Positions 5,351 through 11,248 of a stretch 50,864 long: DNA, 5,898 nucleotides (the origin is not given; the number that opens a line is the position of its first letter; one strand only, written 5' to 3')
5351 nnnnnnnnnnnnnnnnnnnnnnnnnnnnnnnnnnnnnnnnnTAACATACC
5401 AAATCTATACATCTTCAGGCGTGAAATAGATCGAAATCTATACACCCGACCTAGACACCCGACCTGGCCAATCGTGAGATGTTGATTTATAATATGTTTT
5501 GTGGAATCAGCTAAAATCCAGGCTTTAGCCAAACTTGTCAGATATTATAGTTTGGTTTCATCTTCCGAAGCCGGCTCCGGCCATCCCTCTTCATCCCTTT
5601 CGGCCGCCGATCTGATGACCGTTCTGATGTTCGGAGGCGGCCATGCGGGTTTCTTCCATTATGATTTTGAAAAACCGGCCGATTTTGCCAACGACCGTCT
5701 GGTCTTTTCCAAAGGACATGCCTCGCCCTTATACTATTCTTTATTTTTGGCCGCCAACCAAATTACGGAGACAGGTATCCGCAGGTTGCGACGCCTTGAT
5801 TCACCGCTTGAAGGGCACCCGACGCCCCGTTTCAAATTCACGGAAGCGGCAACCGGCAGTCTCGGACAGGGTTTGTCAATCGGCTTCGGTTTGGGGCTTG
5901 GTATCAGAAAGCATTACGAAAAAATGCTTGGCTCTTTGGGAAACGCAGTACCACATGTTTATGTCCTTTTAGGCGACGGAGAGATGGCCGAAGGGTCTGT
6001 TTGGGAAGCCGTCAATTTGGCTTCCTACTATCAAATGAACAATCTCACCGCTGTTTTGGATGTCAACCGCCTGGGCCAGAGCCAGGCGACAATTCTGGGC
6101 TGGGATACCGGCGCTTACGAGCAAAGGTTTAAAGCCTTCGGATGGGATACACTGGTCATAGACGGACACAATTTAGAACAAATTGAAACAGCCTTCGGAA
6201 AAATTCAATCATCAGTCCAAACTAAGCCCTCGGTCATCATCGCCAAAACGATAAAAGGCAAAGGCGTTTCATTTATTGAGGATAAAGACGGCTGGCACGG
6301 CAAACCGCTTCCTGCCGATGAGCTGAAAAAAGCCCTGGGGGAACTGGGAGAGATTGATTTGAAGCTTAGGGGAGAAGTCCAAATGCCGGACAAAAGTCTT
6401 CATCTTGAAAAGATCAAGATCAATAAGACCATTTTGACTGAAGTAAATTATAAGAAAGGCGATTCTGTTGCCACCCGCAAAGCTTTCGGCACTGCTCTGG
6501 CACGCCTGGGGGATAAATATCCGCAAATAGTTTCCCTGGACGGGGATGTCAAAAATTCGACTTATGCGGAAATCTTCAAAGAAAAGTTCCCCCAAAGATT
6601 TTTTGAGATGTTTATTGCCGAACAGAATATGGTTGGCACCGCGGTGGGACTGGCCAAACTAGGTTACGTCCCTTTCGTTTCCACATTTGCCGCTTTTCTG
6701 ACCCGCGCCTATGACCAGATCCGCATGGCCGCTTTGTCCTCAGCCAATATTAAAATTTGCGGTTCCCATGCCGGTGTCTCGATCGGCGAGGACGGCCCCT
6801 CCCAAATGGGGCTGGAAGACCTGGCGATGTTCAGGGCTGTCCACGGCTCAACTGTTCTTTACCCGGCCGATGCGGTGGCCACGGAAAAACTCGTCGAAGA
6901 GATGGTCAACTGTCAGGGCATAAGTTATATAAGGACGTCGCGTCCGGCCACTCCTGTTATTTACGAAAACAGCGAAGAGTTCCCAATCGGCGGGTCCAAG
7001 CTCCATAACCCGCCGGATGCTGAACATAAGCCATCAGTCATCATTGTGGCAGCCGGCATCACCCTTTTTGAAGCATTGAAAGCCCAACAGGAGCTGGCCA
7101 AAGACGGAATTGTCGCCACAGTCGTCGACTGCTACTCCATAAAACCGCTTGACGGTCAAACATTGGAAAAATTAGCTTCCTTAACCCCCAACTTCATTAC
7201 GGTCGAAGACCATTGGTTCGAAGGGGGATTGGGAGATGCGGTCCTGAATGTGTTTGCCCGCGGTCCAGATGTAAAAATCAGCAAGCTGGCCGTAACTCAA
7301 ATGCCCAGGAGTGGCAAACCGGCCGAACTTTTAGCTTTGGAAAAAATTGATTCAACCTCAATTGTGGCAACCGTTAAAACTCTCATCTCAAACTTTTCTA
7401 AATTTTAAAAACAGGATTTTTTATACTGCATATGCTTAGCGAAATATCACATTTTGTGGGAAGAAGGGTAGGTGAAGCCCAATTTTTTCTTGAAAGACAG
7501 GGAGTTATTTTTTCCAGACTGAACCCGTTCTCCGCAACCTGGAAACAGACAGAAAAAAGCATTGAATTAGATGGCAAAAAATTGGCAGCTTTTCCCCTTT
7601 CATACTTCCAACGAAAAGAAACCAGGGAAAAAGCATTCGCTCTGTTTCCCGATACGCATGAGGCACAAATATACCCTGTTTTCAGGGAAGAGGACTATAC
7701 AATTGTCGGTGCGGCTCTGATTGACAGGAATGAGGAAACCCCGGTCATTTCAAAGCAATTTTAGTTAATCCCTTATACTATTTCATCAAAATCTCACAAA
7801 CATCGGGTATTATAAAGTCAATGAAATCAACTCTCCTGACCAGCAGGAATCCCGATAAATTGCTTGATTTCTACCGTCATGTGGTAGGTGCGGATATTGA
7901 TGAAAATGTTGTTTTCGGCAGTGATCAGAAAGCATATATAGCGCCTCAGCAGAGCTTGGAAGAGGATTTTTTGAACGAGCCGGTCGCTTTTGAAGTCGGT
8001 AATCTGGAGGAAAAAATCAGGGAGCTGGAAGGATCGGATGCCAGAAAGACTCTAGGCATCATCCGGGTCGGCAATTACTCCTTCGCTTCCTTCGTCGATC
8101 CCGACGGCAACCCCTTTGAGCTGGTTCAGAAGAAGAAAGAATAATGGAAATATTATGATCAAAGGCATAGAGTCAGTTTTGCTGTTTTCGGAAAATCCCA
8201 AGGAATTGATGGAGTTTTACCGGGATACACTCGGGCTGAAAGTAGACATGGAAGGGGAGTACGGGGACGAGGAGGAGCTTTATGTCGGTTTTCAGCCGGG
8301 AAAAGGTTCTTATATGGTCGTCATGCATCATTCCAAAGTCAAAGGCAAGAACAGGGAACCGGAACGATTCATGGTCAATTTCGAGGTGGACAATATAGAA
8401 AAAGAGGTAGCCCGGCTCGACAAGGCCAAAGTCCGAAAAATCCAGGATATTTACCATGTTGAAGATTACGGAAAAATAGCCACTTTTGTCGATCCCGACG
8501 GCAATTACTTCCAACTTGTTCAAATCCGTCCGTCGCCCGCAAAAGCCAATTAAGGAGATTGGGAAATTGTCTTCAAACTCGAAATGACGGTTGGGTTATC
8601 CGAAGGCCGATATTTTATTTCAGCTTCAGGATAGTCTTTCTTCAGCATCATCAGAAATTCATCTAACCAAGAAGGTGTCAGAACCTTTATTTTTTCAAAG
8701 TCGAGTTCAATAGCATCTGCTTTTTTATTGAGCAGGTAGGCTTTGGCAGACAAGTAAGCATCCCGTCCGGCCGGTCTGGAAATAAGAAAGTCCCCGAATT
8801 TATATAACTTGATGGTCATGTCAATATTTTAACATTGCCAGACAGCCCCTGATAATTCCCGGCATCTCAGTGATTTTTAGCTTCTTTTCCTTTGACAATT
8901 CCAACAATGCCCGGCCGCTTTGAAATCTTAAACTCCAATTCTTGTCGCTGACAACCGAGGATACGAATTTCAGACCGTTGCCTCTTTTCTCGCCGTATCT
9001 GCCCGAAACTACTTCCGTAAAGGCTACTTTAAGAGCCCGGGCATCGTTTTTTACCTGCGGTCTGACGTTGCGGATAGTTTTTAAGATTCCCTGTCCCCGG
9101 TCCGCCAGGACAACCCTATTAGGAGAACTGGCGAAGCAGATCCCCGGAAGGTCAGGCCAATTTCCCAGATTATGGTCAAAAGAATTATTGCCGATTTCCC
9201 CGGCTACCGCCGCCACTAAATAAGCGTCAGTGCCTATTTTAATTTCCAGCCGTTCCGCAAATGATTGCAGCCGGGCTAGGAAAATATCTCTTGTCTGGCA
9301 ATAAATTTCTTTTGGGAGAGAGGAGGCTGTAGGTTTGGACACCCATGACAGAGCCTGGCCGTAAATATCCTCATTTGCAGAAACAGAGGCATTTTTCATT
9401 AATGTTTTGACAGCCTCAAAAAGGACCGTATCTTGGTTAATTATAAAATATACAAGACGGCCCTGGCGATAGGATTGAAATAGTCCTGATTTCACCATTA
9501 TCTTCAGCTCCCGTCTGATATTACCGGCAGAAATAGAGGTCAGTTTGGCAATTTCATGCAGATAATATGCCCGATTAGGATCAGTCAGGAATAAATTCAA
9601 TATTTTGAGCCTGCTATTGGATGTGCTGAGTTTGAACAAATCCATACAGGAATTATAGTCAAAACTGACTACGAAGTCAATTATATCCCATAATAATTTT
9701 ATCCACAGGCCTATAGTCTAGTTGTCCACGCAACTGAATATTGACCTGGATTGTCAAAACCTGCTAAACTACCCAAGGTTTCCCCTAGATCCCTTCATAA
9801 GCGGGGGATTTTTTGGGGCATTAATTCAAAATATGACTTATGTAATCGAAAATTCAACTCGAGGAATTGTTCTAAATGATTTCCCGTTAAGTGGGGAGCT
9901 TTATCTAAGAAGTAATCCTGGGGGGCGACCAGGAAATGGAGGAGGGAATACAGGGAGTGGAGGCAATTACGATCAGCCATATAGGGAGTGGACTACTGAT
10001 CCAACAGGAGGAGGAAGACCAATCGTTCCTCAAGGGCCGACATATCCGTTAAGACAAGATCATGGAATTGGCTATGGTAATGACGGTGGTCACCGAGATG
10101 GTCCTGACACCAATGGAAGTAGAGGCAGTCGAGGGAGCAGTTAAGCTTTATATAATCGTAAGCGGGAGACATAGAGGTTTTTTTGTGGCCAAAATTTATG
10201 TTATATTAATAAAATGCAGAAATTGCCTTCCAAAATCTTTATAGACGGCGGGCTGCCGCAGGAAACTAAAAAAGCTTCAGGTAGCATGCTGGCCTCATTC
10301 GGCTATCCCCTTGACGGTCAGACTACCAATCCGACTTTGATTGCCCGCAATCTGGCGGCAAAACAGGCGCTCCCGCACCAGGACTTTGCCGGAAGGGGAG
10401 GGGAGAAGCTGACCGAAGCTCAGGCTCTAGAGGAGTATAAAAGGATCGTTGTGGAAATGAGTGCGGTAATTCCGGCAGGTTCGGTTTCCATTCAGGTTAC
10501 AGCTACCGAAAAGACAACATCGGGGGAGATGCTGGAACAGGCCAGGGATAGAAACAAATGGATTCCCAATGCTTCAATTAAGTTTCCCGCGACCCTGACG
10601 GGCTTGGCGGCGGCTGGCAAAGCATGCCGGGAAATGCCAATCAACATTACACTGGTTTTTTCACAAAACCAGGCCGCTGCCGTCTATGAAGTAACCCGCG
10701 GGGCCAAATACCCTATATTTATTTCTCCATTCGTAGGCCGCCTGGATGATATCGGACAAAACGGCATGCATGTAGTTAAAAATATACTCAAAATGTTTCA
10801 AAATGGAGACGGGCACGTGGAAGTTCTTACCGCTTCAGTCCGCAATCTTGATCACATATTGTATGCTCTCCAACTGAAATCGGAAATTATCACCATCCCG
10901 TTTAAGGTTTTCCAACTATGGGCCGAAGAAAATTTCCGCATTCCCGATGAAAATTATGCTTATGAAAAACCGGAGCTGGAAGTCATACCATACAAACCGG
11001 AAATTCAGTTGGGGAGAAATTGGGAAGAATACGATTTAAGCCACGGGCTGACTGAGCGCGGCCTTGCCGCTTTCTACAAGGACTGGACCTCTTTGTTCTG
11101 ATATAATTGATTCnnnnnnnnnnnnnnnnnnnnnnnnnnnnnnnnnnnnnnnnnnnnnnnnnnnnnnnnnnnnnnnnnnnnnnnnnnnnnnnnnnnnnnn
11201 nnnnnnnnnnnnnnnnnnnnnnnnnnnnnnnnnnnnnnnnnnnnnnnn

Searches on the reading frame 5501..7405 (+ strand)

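Call 43: search_protein_families(library=pfam, proteins=[window:5501-7405:+], max_evalue=0.01)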
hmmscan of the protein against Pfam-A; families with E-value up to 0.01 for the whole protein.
window:5501-7405:+ (635 aa): 5 families
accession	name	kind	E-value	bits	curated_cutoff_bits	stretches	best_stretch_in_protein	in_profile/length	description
PF02779.29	Transket_pyr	-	1.9e-47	161.6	27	1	322-484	2-172/174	Transketolase, pyrimidine binding domain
PF00456.26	Transketolase_N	-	1.1e-40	140.1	22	1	8-283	4-276/334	Transketolase, thiamine diphosphate binding domain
PF02780.25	Transketolase_C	-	4.2e-25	88.5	25.9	1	510-621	9-124/124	Transketolase, C-terminal domain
PF13292.11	DXP_synthase_N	-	3.9e-05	23.5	21.2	1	2-192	14-174/274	1-deoxy-D-xylulose-5-phosphate synthase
PF22613.1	Transketolase_C_1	-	5.6e-05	23.8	27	1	506-559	7-60/113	Transketolase-like TK C-terminal domain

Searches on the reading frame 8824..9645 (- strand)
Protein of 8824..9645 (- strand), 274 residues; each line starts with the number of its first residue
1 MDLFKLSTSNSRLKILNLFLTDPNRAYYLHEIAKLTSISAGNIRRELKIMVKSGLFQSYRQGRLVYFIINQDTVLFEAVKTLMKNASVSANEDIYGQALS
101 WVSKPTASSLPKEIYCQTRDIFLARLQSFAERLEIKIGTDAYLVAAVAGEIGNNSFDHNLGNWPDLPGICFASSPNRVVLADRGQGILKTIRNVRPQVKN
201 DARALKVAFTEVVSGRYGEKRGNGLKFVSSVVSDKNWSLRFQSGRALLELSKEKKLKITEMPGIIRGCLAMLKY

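Call 43: search_protein_families(library=pfam, proteins=[window:8824-9645:-], max_evalue=0.01)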
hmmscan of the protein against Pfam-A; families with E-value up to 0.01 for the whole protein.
window:8824-9645:- (274 aa): 2 families
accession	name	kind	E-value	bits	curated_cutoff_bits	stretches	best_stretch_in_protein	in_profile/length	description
PF01022.26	HTH_5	-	5.5e-05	23.4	22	1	11-55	3-44/47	Bacterial regulatory protein, arsR family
PF00506.23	Flu_NP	-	0.005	15.9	25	0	184-262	429-506/534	Influenza virus nucleoprotein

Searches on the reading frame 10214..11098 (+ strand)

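Call 43: search_protein_families(library=pfam, proteins=[window:10214-11098:+], max_evalue=0.01)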
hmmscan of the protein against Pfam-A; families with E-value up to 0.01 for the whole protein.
window:10214-11098:+ (295 aa): 1 family
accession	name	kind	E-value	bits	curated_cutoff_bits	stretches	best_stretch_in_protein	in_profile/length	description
PF00923.25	TAL_FSA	-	2.1e-36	126.2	27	1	31-294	18-281/285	Transaldolase/Fructose-6-phosphate aldolase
